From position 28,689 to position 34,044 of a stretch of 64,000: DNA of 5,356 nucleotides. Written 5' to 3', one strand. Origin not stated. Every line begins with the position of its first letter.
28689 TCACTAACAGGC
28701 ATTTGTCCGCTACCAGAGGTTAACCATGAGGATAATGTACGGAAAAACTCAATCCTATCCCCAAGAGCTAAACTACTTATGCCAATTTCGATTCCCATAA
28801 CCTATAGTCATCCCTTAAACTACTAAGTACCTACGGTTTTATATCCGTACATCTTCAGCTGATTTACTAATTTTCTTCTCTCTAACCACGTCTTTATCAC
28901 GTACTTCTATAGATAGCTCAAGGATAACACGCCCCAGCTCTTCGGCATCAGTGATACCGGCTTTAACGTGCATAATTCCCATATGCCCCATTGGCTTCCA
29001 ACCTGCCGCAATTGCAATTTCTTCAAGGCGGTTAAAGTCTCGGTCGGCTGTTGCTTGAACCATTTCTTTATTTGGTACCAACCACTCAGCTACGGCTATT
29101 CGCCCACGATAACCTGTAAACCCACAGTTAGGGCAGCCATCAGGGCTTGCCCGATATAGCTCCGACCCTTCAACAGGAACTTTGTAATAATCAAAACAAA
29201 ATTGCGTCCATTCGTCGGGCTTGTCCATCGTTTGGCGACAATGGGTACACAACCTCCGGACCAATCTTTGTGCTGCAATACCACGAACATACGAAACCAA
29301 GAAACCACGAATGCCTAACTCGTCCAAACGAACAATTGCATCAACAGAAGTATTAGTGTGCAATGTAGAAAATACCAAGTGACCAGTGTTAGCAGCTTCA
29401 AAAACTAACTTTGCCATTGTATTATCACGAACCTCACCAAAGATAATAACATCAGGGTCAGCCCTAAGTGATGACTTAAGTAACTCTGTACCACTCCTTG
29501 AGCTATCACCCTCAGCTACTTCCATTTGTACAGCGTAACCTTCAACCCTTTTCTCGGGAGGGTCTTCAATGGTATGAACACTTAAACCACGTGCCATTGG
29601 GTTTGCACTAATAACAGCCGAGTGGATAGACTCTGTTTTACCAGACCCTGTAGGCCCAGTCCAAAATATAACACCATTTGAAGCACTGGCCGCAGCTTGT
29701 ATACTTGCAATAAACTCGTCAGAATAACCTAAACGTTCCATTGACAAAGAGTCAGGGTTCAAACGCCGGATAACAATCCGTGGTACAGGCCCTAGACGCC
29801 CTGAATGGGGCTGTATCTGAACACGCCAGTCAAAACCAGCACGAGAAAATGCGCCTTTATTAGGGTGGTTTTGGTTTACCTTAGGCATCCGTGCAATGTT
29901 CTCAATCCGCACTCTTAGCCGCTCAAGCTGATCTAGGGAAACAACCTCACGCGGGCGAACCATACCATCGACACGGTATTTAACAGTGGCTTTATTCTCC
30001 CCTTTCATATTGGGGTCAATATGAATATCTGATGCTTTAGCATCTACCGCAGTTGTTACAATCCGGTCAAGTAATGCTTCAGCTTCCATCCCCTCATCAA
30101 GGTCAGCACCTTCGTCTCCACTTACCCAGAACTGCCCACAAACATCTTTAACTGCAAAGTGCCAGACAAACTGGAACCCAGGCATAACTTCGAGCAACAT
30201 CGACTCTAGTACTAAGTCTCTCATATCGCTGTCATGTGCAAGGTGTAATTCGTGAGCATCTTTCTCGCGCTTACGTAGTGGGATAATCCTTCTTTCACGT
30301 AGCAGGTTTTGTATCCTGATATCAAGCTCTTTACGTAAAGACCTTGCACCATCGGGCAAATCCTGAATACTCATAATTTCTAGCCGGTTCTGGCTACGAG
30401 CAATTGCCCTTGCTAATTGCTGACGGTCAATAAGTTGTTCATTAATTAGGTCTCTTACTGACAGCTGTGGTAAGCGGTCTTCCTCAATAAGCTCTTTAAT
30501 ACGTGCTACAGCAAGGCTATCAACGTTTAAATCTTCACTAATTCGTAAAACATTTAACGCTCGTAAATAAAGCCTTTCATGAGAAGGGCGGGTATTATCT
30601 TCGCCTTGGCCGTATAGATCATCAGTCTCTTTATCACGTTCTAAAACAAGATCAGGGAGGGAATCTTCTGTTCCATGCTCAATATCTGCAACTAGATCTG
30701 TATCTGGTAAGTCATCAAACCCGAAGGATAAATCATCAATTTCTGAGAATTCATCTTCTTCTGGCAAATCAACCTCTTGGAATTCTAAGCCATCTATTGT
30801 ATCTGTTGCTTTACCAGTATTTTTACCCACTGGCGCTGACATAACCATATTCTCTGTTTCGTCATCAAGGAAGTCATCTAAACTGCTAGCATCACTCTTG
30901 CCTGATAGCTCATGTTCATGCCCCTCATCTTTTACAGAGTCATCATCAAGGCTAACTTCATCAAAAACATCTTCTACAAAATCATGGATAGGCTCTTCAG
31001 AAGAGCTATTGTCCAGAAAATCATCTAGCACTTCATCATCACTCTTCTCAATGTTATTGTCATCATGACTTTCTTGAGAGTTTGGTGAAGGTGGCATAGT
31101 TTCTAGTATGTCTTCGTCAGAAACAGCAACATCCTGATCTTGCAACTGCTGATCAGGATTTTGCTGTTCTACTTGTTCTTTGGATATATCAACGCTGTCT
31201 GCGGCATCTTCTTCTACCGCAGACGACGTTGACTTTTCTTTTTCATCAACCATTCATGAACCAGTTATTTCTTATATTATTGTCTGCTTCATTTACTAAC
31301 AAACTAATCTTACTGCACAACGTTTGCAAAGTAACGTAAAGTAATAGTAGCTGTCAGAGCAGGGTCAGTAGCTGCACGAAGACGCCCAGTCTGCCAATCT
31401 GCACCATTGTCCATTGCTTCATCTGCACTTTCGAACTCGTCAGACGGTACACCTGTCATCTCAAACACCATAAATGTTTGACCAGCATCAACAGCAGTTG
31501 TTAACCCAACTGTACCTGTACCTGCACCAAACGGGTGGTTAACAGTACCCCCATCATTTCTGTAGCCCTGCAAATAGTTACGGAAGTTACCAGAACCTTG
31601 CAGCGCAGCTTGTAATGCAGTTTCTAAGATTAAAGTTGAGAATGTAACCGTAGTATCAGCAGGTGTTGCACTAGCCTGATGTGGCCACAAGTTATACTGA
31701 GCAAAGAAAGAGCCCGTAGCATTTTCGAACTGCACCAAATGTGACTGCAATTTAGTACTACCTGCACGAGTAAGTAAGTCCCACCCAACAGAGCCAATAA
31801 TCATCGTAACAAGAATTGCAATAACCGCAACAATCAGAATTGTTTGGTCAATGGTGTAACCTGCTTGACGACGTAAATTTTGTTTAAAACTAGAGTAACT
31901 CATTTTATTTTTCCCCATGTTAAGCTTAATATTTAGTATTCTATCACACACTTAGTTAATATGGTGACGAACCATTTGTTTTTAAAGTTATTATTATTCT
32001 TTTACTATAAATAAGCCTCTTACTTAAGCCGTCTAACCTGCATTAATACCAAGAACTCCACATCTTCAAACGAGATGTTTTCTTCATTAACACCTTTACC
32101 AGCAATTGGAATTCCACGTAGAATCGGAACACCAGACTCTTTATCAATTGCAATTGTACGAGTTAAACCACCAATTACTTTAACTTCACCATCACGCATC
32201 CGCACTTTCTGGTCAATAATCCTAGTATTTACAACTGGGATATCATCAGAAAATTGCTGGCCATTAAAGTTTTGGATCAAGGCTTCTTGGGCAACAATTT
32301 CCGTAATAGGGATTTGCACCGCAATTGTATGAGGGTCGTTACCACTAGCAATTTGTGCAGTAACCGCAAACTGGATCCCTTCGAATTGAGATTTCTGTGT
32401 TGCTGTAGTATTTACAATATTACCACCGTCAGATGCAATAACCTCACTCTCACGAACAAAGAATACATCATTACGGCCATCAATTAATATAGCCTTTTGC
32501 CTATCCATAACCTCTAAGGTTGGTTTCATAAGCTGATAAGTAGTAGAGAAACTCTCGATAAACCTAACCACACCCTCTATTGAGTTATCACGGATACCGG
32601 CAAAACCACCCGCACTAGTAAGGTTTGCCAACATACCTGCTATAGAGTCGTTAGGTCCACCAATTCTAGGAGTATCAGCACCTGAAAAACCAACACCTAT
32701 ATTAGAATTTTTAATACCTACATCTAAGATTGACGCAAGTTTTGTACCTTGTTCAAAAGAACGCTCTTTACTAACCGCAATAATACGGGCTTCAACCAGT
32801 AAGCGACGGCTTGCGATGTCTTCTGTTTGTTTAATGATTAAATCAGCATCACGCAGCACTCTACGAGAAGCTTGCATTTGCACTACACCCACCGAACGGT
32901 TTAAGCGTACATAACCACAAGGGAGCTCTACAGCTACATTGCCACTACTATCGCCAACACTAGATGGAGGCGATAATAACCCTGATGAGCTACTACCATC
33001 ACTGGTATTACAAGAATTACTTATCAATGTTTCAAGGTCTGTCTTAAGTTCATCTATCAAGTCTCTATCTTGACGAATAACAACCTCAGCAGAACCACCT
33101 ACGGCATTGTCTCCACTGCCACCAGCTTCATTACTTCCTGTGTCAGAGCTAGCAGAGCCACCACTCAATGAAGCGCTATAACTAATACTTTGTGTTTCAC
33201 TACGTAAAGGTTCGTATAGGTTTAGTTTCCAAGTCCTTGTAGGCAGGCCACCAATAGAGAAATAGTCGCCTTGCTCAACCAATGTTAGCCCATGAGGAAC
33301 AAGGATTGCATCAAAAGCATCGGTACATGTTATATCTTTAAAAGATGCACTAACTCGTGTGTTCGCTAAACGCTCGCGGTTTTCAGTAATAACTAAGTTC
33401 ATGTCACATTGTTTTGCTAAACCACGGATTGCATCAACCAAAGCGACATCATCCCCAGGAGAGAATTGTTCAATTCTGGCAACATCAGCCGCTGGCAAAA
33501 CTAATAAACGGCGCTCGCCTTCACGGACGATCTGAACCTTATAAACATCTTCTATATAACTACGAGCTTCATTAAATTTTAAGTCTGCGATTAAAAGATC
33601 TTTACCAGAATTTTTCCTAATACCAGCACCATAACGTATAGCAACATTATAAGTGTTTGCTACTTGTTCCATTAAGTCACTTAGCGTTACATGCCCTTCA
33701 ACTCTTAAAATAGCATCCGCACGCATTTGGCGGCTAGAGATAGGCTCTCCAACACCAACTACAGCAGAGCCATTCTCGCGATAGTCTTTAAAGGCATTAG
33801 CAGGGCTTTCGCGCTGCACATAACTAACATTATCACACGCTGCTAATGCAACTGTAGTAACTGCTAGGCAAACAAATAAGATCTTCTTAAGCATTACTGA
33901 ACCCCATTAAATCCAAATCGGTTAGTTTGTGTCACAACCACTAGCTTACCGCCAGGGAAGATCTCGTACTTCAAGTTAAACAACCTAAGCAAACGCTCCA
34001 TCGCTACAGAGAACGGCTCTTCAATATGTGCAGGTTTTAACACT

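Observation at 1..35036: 35-kb co-directional block joining an R64-like type IVb pilus cluster to an F-like (MPF-F) conjugative T4SS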

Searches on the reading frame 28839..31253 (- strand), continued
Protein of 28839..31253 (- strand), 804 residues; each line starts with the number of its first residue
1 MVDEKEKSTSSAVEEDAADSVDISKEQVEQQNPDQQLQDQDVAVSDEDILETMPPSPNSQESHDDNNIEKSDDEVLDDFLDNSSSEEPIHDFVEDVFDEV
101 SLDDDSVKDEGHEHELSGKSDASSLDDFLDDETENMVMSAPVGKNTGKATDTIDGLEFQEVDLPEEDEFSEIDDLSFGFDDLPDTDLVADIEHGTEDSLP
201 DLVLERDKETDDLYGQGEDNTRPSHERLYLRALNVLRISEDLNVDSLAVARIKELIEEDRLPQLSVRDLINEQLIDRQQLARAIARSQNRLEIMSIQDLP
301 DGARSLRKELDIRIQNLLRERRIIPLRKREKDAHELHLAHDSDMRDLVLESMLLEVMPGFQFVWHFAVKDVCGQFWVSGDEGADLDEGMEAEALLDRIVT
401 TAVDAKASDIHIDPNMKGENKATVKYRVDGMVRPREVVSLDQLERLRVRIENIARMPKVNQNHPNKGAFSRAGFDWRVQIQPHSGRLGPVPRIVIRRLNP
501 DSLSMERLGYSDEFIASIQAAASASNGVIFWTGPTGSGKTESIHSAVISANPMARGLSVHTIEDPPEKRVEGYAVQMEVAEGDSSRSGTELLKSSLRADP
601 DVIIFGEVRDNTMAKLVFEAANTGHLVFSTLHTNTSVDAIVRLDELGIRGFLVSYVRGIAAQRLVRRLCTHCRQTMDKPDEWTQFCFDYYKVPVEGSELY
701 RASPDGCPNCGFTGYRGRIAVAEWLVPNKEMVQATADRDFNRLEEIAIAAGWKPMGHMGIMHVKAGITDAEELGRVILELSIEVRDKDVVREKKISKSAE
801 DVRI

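Call 65: get_annotated_region(hit=H46, flank=10000)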
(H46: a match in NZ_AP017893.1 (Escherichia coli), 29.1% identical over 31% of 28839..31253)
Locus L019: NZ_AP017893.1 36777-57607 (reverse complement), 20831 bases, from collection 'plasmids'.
description: Escherichia coli strain S11 plasmid pS11, complete sequence
organism: Escherichia coli (NCBI taxid 562)
taxonomy: Bacteria; Pseudomonadota; Gammaproteobacteria; Enterobacterales; Enterobacteriaceae; Escherichia; Escherichia coli
host: -; source: -; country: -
typing (MOB-suite, as given by PLSDB): conjugative; replicon IncI-gamma/K1; relaxase MOBP; mating-pair formation MPF_I
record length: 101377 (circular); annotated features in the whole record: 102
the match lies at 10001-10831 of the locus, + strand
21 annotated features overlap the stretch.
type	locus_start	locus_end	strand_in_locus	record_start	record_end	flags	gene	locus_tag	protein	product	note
CDS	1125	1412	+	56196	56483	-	-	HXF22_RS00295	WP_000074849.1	conjugal transfer protein TraA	-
CDS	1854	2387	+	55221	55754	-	-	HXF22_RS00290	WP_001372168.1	transcription termination/antitermination NusG family protein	-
CDS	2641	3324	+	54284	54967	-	-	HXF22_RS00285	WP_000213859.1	conjugal transfer protein TraC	-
CDS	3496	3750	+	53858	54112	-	-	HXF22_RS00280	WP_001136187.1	PilI type IV pilus biogenesis protein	-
CDS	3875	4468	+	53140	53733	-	-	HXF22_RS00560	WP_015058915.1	hypothetical protein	-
CDS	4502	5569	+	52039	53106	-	pilL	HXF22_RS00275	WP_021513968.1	type IV pilus biogenesis lipoprotein PilL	-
CDS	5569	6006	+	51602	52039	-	pilM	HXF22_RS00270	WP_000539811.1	type IV pilus biogenesis protein PilM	-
CDS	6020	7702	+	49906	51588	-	-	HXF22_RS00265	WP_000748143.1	PilN family type IVB pilus formation outer membrane protein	GO:0009297 - pilus assembly [Evidence IEA]; GO:0009306 - protein secretion [Evidence IEA]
CDS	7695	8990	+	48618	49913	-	pilO2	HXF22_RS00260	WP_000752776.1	type 4b pilus protein PilO2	-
CDS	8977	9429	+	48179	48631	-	pilP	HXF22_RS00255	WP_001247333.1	type IV pilus biogenesis protein PilP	GO:0009297 - pilus assembly [Evidence IEA]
CDS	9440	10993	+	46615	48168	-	-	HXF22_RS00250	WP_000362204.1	ATPase, T2SS/T4P/T4SS family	-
CDS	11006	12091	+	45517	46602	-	-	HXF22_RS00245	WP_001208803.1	type II secretion system F family protein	-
CDS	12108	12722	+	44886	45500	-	-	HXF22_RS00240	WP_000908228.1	type 4 pilus major pilin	-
CDS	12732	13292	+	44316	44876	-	-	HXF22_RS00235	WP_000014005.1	lytic transglycosylase domain-containing protein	-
CDS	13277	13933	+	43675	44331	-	-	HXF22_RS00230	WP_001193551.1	A24 family peptidase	-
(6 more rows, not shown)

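Call 72: find_homologous_proteins(query=L010:509-1948:+, max_evalue=1e-20)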
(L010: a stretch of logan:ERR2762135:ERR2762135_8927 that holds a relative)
Query L010:509-1948:+ (479 aa): 82 proteins with E <= 1e-20 among 8000 candidates.
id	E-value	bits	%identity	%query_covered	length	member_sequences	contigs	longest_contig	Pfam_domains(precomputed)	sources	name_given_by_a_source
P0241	2.4e-297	1004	96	97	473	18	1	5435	PF12696.14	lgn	-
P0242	1.3e-283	959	90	97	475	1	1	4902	PF12696.14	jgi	jgi:intracellular multiplication protein IcmO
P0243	1.6e-272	922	87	96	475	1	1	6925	PF12696.14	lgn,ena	-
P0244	7.8e-268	907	86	96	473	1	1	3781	PF02534.21,PF12696.14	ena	-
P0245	2.7e-266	902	85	96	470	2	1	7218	PF02534.21,PF12696.14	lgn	-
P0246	1.9e-241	820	78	96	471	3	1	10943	PF02534.21,PF12696.14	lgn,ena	-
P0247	5.4e-239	812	76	96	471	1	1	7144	PF12696.14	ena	-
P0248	1.1e-238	811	75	97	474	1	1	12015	PF10412.16,PF02534.21,PF12696.14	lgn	-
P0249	6.2e-238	808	75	96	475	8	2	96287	PF02534.21,PF12696.14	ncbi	-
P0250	5.0e-232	789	73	96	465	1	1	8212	PF10412.16,PF02534.21,PF12696.14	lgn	-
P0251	9.7e-230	781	72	97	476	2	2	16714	PF02534.21,PF12696.14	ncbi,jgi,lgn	jgi:intracellular multiplication protein IcmO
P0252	5.3e-228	775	74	96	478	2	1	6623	PF10412.16,PF02534.21,PF12696.14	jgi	jgi:hypothetical protein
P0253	1.3e-227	774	74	96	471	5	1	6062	PF02534.21,PF12696.14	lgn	-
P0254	2.8e-225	766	72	97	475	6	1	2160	PF02534.21,PF12696.14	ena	-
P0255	1.8e-224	764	72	96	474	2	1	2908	PF01935.24,PF02534.21,PF12696.14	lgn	-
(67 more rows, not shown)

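Call 86: search_protein_families(library=pfam, proteins=[L010:4655-6034:-, L015:4884-6278:-, L010:2514-3431:+, L015:2570-3520:+], max_evalue=1)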
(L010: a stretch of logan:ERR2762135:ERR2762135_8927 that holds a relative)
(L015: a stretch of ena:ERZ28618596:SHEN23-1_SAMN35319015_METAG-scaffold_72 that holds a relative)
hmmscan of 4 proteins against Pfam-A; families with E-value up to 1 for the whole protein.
L010:4655-6034:- (459 aa): 0 families

L015:4884-6278:- (464 aa): 0 families

L010:2514-3431:+ (305 aa): 1 family
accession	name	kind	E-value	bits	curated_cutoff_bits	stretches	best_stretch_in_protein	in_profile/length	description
PF13012.11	MitMem_reg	-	0.14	12.5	26.6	0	255-280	28-53/113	Maintenance of mitochondrial structure and function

L015:2570-3520:+ (316 aa): 0 families

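Call 116: find_encoding_contigs(protein=P0020, flank=10000, max_places=1)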
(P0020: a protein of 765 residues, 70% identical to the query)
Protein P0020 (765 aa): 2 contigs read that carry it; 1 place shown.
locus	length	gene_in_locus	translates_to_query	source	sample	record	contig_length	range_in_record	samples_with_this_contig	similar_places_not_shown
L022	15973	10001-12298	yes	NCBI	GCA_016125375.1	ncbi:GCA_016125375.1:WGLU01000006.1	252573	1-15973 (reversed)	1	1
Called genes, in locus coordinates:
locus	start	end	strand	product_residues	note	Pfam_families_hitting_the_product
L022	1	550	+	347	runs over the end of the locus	PF00085:Thioredoxin (faint), PF13098:Thioredoxin_2 (weak)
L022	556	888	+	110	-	-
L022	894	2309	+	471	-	PF02534:T4SS-DNA_transf (weak), PF12696:TraG-D_C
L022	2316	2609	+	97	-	-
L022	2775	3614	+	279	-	-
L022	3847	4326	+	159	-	-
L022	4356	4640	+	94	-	-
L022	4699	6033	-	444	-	-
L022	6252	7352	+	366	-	-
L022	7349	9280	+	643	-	PF00263:Secretin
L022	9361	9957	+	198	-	-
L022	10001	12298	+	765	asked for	PF00437:T2SSE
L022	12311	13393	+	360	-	PF00482:T2SSF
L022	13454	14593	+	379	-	-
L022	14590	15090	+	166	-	-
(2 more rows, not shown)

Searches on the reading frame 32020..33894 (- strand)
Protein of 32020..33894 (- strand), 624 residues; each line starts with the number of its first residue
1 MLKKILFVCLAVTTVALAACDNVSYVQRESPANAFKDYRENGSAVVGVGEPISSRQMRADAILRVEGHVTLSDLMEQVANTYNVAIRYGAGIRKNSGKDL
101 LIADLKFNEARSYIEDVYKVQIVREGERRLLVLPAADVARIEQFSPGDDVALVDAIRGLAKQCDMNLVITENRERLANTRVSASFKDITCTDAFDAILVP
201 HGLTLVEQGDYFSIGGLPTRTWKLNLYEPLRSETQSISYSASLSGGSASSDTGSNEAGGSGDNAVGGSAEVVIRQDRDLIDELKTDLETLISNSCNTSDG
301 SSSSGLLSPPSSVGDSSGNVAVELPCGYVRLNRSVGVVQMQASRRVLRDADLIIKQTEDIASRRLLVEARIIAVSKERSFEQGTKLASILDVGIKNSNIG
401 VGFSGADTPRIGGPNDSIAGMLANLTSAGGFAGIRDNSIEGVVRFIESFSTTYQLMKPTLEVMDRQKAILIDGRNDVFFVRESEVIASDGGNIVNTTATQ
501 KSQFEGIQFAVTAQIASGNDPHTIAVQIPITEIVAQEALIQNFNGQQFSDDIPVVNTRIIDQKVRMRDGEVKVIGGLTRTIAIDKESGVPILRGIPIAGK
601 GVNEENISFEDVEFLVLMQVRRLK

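Call 5: search_protein_families(library=pfam, proteins=[window:32020-33894:-], max_evalue=0.01)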
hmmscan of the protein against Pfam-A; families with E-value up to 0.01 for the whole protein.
window:32020-33894:- (624 aa): 2 families
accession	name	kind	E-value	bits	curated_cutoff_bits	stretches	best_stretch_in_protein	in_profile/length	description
PF00263.26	Secretin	-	7.7e-17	61.8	27.5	1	454-620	10-165/169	Bacterial type II and III secretion system protein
PF07660.19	STN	-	0.0018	18.5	28.4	0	178-215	13-50/52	Secretin and TonB N terminus short domain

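Call 8: search_protein_families(library=ncbifam, proteins=[window:32020-33894:-], max_evalue=0.01)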
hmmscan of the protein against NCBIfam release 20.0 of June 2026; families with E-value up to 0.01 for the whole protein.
window:32020-33894:- (624 aa): 7 families
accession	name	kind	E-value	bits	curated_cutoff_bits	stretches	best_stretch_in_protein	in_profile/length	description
TIGR02519.1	pilus_MshL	equivalog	4.5e-30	104.7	250.2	1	331-621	3-288/290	pilus (MSHA type) biogenesis protein MshL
TIGR02517.1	type_II_gspD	equivalog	4.2e-12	45.4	351.35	1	282-600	248-567/600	type II secretion system secretin GspD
TIGR02515.1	IV_pilus_PilQ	subfamily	1.3e-09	37.6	284.35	1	342-617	150-421/428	type IV pilus secretin PilQ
TIGR02516.1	type_III_yscC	equivalog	9.9e-06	24.4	238.45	1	506-621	348-459/463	type III secretion system outer membrane ring subunit SctC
TIGR02520.1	pilus_B_mal_scr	equivalog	1.2e-05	24.1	287.65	1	183-307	124-248/513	PilN family type IVB pilus formation outer membrane protein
NF007851.2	PRK10560.1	exception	0.0016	17.3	598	0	547-619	333-405/412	DNA uptake porin HofQ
NF042912.1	Amuc_1098_fam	equivalog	0.0023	16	750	1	552-600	725-773/805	Amuc_1098 family type IV pilus outer membrane protein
